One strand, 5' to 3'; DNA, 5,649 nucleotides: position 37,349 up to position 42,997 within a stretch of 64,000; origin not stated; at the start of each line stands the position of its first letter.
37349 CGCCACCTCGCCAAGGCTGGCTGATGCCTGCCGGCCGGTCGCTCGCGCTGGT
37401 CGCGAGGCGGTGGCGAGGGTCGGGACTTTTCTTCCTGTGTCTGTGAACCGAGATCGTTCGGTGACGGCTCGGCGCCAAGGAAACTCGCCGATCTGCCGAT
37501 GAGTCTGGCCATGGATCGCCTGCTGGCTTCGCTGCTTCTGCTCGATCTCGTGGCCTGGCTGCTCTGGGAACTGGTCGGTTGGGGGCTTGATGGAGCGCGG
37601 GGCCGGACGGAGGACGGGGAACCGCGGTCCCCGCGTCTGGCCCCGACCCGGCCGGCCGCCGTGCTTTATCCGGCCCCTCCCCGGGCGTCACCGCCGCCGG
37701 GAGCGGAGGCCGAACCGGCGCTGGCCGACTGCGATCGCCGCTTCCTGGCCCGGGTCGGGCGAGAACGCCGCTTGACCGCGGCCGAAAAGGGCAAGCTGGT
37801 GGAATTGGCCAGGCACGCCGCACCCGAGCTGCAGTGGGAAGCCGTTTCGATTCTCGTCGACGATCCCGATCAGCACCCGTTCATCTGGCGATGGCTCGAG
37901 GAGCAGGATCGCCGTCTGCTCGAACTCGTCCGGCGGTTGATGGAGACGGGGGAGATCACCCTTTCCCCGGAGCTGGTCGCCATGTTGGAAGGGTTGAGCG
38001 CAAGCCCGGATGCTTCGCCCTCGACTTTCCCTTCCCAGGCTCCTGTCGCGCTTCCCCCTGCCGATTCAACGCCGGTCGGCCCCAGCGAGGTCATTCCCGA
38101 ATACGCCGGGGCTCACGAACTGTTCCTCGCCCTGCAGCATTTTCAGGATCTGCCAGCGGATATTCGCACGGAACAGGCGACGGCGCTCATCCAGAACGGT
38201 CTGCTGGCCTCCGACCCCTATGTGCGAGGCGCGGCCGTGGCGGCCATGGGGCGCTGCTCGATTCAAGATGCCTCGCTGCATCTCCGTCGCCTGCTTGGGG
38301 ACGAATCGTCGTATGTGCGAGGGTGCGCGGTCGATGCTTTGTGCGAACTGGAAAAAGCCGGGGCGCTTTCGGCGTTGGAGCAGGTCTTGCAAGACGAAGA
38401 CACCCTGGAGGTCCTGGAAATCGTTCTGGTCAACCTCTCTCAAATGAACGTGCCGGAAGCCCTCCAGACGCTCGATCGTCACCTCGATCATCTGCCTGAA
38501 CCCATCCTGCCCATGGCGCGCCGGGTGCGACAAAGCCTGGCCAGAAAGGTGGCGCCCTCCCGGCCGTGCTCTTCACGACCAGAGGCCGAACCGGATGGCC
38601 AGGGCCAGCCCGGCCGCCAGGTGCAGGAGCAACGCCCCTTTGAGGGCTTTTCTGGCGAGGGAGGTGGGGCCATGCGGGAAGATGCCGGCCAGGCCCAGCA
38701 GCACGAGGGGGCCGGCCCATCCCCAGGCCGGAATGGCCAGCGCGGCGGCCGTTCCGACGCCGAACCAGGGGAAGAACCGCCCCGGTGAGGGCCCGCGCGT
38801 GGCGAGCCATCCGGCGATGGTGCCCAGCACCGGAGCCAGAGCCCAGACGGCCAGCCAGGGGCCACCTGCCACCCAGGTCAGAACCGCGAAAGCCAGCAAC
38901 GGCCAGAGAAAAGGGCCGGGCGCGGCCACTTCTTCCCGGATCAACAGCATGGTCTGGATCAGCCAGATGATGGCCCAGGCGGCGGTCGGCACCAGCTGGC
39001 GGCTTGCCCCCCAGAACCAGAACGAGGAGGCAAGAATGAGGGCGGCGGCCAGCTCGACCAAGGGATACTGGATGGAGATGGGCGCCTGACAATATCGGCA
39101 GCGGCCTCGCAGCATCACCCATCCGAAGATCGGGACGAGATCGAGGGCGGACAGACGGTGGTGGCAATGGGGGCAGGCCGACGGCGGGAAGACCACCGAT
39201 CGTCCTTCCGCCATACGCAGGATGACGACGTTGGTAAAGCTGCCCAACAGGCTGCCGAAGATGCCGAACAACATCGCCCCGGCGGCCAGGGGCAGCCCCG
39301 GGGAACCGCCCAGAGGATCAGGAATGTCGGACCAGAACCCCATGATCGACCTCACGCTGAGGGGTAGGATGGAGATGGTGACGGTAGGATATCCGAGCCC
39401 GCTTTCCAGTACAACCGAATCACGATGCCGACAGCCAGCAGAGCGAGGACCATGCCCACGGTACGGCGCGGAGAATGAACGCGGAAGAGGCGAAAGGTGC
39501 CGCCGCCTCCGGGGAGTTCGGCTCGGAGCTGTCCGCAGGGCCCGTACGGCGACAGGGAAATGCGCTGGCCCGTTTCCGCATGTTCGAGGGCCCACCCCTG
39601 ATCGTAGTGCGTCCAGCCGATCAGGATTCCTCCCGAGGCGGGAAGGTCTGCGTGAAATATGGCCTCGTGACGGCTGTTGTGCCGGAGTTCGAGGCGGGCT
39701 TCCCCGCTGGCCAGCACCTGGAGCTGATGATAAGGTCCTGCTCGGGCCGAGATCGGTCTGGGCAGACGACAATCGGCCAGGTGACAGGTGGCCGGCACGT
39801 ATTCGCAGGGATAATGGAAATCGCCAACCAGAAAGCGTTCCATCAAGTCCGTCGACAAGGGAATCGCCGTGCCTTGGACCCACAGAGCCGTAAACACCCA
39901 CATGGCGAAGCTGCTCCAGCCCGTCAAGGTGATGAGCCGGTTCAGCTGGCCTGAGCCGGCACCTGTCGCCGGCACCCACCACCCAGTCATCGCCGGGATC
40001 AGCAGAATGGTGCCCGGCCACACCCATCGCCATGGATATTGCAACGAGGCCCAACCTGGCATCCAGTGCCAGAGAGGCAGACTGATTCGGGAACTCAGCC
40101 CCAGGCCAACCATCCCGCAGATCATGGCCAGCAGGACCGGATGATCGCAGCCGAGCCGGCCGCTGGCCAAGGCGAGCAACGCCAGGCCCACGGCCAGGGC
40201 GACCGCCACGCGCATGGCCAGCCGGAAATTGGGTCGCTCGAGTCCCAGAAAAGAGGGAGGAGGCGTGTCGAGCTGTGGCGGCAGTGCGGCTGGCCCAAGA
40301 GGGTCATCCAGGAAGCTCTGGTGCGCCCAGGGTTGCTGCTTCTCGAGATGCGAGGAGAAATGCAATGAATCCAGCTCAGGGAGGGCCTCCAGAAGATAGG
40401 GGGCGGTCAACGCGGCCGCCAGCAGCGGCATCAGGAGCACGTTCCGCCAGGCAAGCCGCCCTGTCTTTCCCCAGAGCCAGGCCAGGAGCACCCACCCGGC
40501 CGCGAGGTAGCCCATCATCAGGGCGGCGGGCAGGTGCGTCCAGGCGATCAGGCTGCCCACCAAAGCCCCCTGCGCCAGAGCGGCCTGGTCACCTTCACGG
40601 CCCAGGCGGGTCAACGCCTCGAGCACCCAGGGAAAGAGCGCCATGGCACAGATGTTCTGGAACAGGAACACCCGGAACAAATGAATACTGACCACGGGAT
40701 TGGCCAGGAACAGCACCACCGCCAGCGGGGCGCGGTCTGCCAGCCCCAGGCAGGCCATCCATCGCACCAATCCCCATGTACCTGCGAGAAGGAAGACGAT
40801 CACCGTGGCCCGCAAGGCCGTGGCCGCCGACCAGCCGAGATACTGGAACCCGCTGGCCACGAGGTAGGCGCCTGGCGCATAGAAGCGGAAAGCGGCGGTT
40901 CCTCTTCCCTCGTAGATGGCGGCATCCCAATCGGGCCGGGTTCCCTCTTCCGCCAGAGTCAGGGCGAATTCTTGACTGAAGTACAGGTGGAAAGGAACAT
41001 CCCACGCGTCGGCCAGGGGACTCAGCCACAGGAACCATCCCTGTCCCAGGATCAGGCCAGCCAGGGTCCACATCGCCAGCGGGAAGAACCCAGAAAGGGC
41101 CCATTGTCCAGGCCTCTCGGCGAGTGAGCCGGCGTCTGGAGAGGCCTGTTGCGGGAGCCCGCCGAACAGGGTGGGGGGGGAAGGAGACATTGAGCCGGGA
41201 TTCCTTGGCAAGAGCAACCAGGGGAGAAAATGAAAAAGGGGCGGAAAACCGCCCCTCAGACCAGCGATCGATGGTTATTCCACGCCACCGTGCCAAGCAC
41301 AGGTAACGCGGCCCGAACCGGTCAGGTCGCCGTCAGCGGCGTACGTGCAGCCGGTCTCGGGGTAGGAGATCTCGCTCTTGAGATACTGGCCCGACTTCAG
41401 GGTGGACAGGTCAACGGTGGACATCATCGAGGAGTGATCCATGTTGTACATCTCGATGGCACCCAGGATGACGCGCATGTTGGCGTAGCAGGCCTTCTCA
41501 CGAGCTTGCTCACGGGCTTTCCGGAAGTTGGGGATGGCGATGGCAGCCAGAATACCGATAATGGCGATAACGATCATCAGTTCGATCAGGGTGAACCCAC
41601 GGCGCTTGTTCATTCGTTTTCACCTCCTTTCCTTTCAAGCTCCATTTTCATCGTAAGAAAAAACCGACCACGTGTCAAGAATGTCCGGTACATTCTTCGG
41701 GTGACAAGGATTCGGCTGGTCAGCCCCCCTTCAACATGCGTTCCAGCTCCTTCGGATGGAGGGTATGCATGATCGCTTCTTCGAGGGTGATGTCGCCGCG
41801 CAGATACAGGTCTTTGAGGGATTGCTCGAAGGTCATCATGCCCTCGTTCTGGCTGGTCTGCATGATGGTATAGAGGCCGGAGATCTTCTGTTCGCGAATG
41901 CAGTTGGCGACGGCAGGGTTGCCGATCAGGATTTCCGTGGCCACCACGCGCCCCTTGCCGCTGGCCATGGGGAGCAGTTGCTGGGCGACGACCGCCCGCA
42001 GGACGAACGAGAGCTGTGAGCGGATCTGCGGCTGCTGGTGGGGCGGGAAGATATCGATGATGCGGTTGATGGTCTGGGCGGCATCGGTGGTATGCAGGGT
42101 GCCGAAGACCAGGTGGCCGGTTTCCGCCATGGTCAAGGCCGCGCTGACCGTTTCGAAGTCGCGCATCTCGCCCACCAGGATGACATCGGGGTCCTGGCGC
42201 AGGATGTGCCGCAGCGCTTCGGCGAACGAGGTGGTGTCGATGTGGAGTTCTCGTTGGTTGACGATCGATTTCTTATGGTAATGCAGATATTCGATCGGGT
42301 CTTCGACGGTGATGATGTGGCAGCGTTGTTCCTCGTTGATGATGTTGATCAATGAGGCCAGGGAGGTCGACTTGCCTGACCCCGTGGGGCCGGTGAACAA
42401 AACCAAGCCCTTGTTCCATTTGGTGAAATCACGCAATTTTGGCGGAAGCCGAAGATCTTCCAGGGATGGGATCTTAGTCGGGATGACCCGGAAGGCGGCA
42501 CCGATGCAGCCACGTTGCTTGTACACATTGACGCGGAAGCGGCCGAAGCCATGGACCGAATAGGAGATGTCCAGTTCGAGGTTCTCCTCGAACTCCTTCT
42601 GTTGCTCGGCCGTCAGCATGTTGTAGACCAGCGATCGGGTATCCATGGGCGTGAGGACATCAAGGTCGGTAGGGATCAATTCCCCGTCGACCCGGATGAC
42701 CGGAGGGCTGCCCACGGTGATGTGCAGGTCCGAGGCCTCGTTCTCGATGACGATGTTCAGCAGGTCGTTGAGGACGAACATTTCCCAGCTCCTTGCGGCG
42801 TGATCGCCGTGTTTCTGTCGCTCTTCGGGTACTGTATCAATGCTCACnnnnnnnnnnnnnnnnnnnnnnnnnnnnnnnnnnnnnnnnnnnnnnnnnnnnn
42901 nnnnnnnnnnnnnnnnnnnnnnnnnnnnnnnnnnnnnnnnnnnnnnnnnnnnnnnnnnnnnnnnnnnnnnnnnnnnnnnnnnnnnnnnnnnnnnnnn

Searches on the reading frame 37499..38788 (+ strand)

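Call 3: search_protein_families(library=pfam, proteins=[window:37499-38788:+], max_evalue=0.1)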
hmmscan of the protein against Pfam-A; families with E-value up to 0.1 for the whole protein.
window:37499-38788:+ (429 aa): 5 families
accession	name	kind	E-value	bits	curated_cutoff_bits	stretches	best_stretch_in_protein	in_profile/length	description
PF13646.12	HEAT_2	-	4.8e-16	59.3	27.7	2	237-307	11-81/88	HEAT repeats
PF02985.28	HEAT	-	0.00084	19.8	23.5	0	262-284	5-27/31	HEAT repeat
PF01602.26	Adaptin_N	-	0.0017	17.4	37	1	211-319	99-220/524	Adaptin N terminal region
PF12717.13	Cnd1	-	0.022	15.2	26.4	0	242-302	2-72/162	non-SMC mitotic condensation complex subunit 1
PF13513.12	HEAT_EZ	-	0.034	15.1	27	1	240-281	1-52/55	HEAT-like repeat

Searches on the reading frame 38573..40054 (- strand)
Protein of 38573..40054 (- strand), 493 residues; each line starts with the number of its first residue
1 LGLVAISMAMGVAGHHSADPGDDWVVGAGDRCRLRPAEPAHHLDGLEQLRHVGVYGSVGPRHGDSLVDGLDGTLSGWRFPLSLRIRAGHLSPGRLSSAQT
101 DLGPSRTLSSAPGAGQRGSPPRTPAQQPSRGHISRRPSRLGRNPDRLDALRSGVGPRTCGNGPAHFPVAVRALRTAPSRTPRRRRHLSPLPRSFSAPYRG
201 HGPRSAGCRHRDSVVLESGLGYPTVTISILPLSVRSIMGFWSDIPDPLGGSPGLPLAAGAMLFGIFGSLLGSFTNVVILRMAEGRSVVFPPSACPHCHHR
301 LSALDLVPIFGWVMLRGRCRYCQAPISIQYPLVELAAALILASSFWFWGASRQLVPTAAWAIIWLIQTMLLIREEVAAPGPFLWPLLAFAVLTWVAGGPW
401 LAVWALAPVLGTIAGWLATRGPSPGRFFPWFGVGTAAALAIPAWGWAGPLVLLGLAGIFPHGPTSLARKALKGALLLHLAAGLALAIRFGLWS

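Call 28: search_protein_families(library=pfam, proteins=[window:38573-40054:-], max_evalue=0.00001)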
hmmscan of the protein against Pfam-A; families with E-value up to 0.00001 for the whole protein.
window:38573-40054:- (493 aa): 1 family
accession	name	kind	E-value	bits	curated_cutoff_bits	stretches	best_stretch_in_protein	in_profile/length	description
PF06750.18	A24_N_bact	-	3.1e-32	110.9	23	1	265-346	1-82/84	Bacterial Peptidase A24 N-terminal domain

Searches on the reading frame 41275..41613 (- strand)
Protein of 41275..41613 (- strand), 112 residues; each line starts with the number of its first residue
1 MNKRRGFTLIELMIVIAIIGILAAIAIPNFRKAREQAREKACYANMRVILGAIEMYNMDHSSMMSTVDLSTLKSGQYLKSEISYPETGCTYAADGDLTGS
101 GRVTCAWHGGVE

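Call 28: search_protein_families(library=pfam, proteins=[window:41275-41613:-], max_evalue=0.00001)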
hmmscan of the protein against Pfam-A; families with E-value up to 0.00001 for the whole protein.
window:41275-41613:- (112 aa): 1 family
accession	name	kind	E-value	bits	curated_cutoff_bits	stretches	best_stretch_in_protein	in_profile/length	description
PF07963.17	N_methyl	-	1.3e-11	44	21.2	1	1-27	1-27/27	Prokaryotic N-terminal methylation motif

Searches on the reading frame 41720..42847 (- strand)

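Call 28: search_protein_families(library=pfam, proteins=[window:41720-42847:-], max_evalue=0.00001)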
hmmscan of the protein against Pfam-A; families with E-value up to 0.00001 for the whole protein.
window:41720-42847:- (375 aa): 1 family
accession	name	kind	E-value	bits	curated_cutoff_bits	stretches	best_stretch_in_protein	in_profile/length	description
PF00437.27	T2SSE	-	6.3e-47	160.4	24.9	1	26-330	12-318/370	Type II/IV secretion system protein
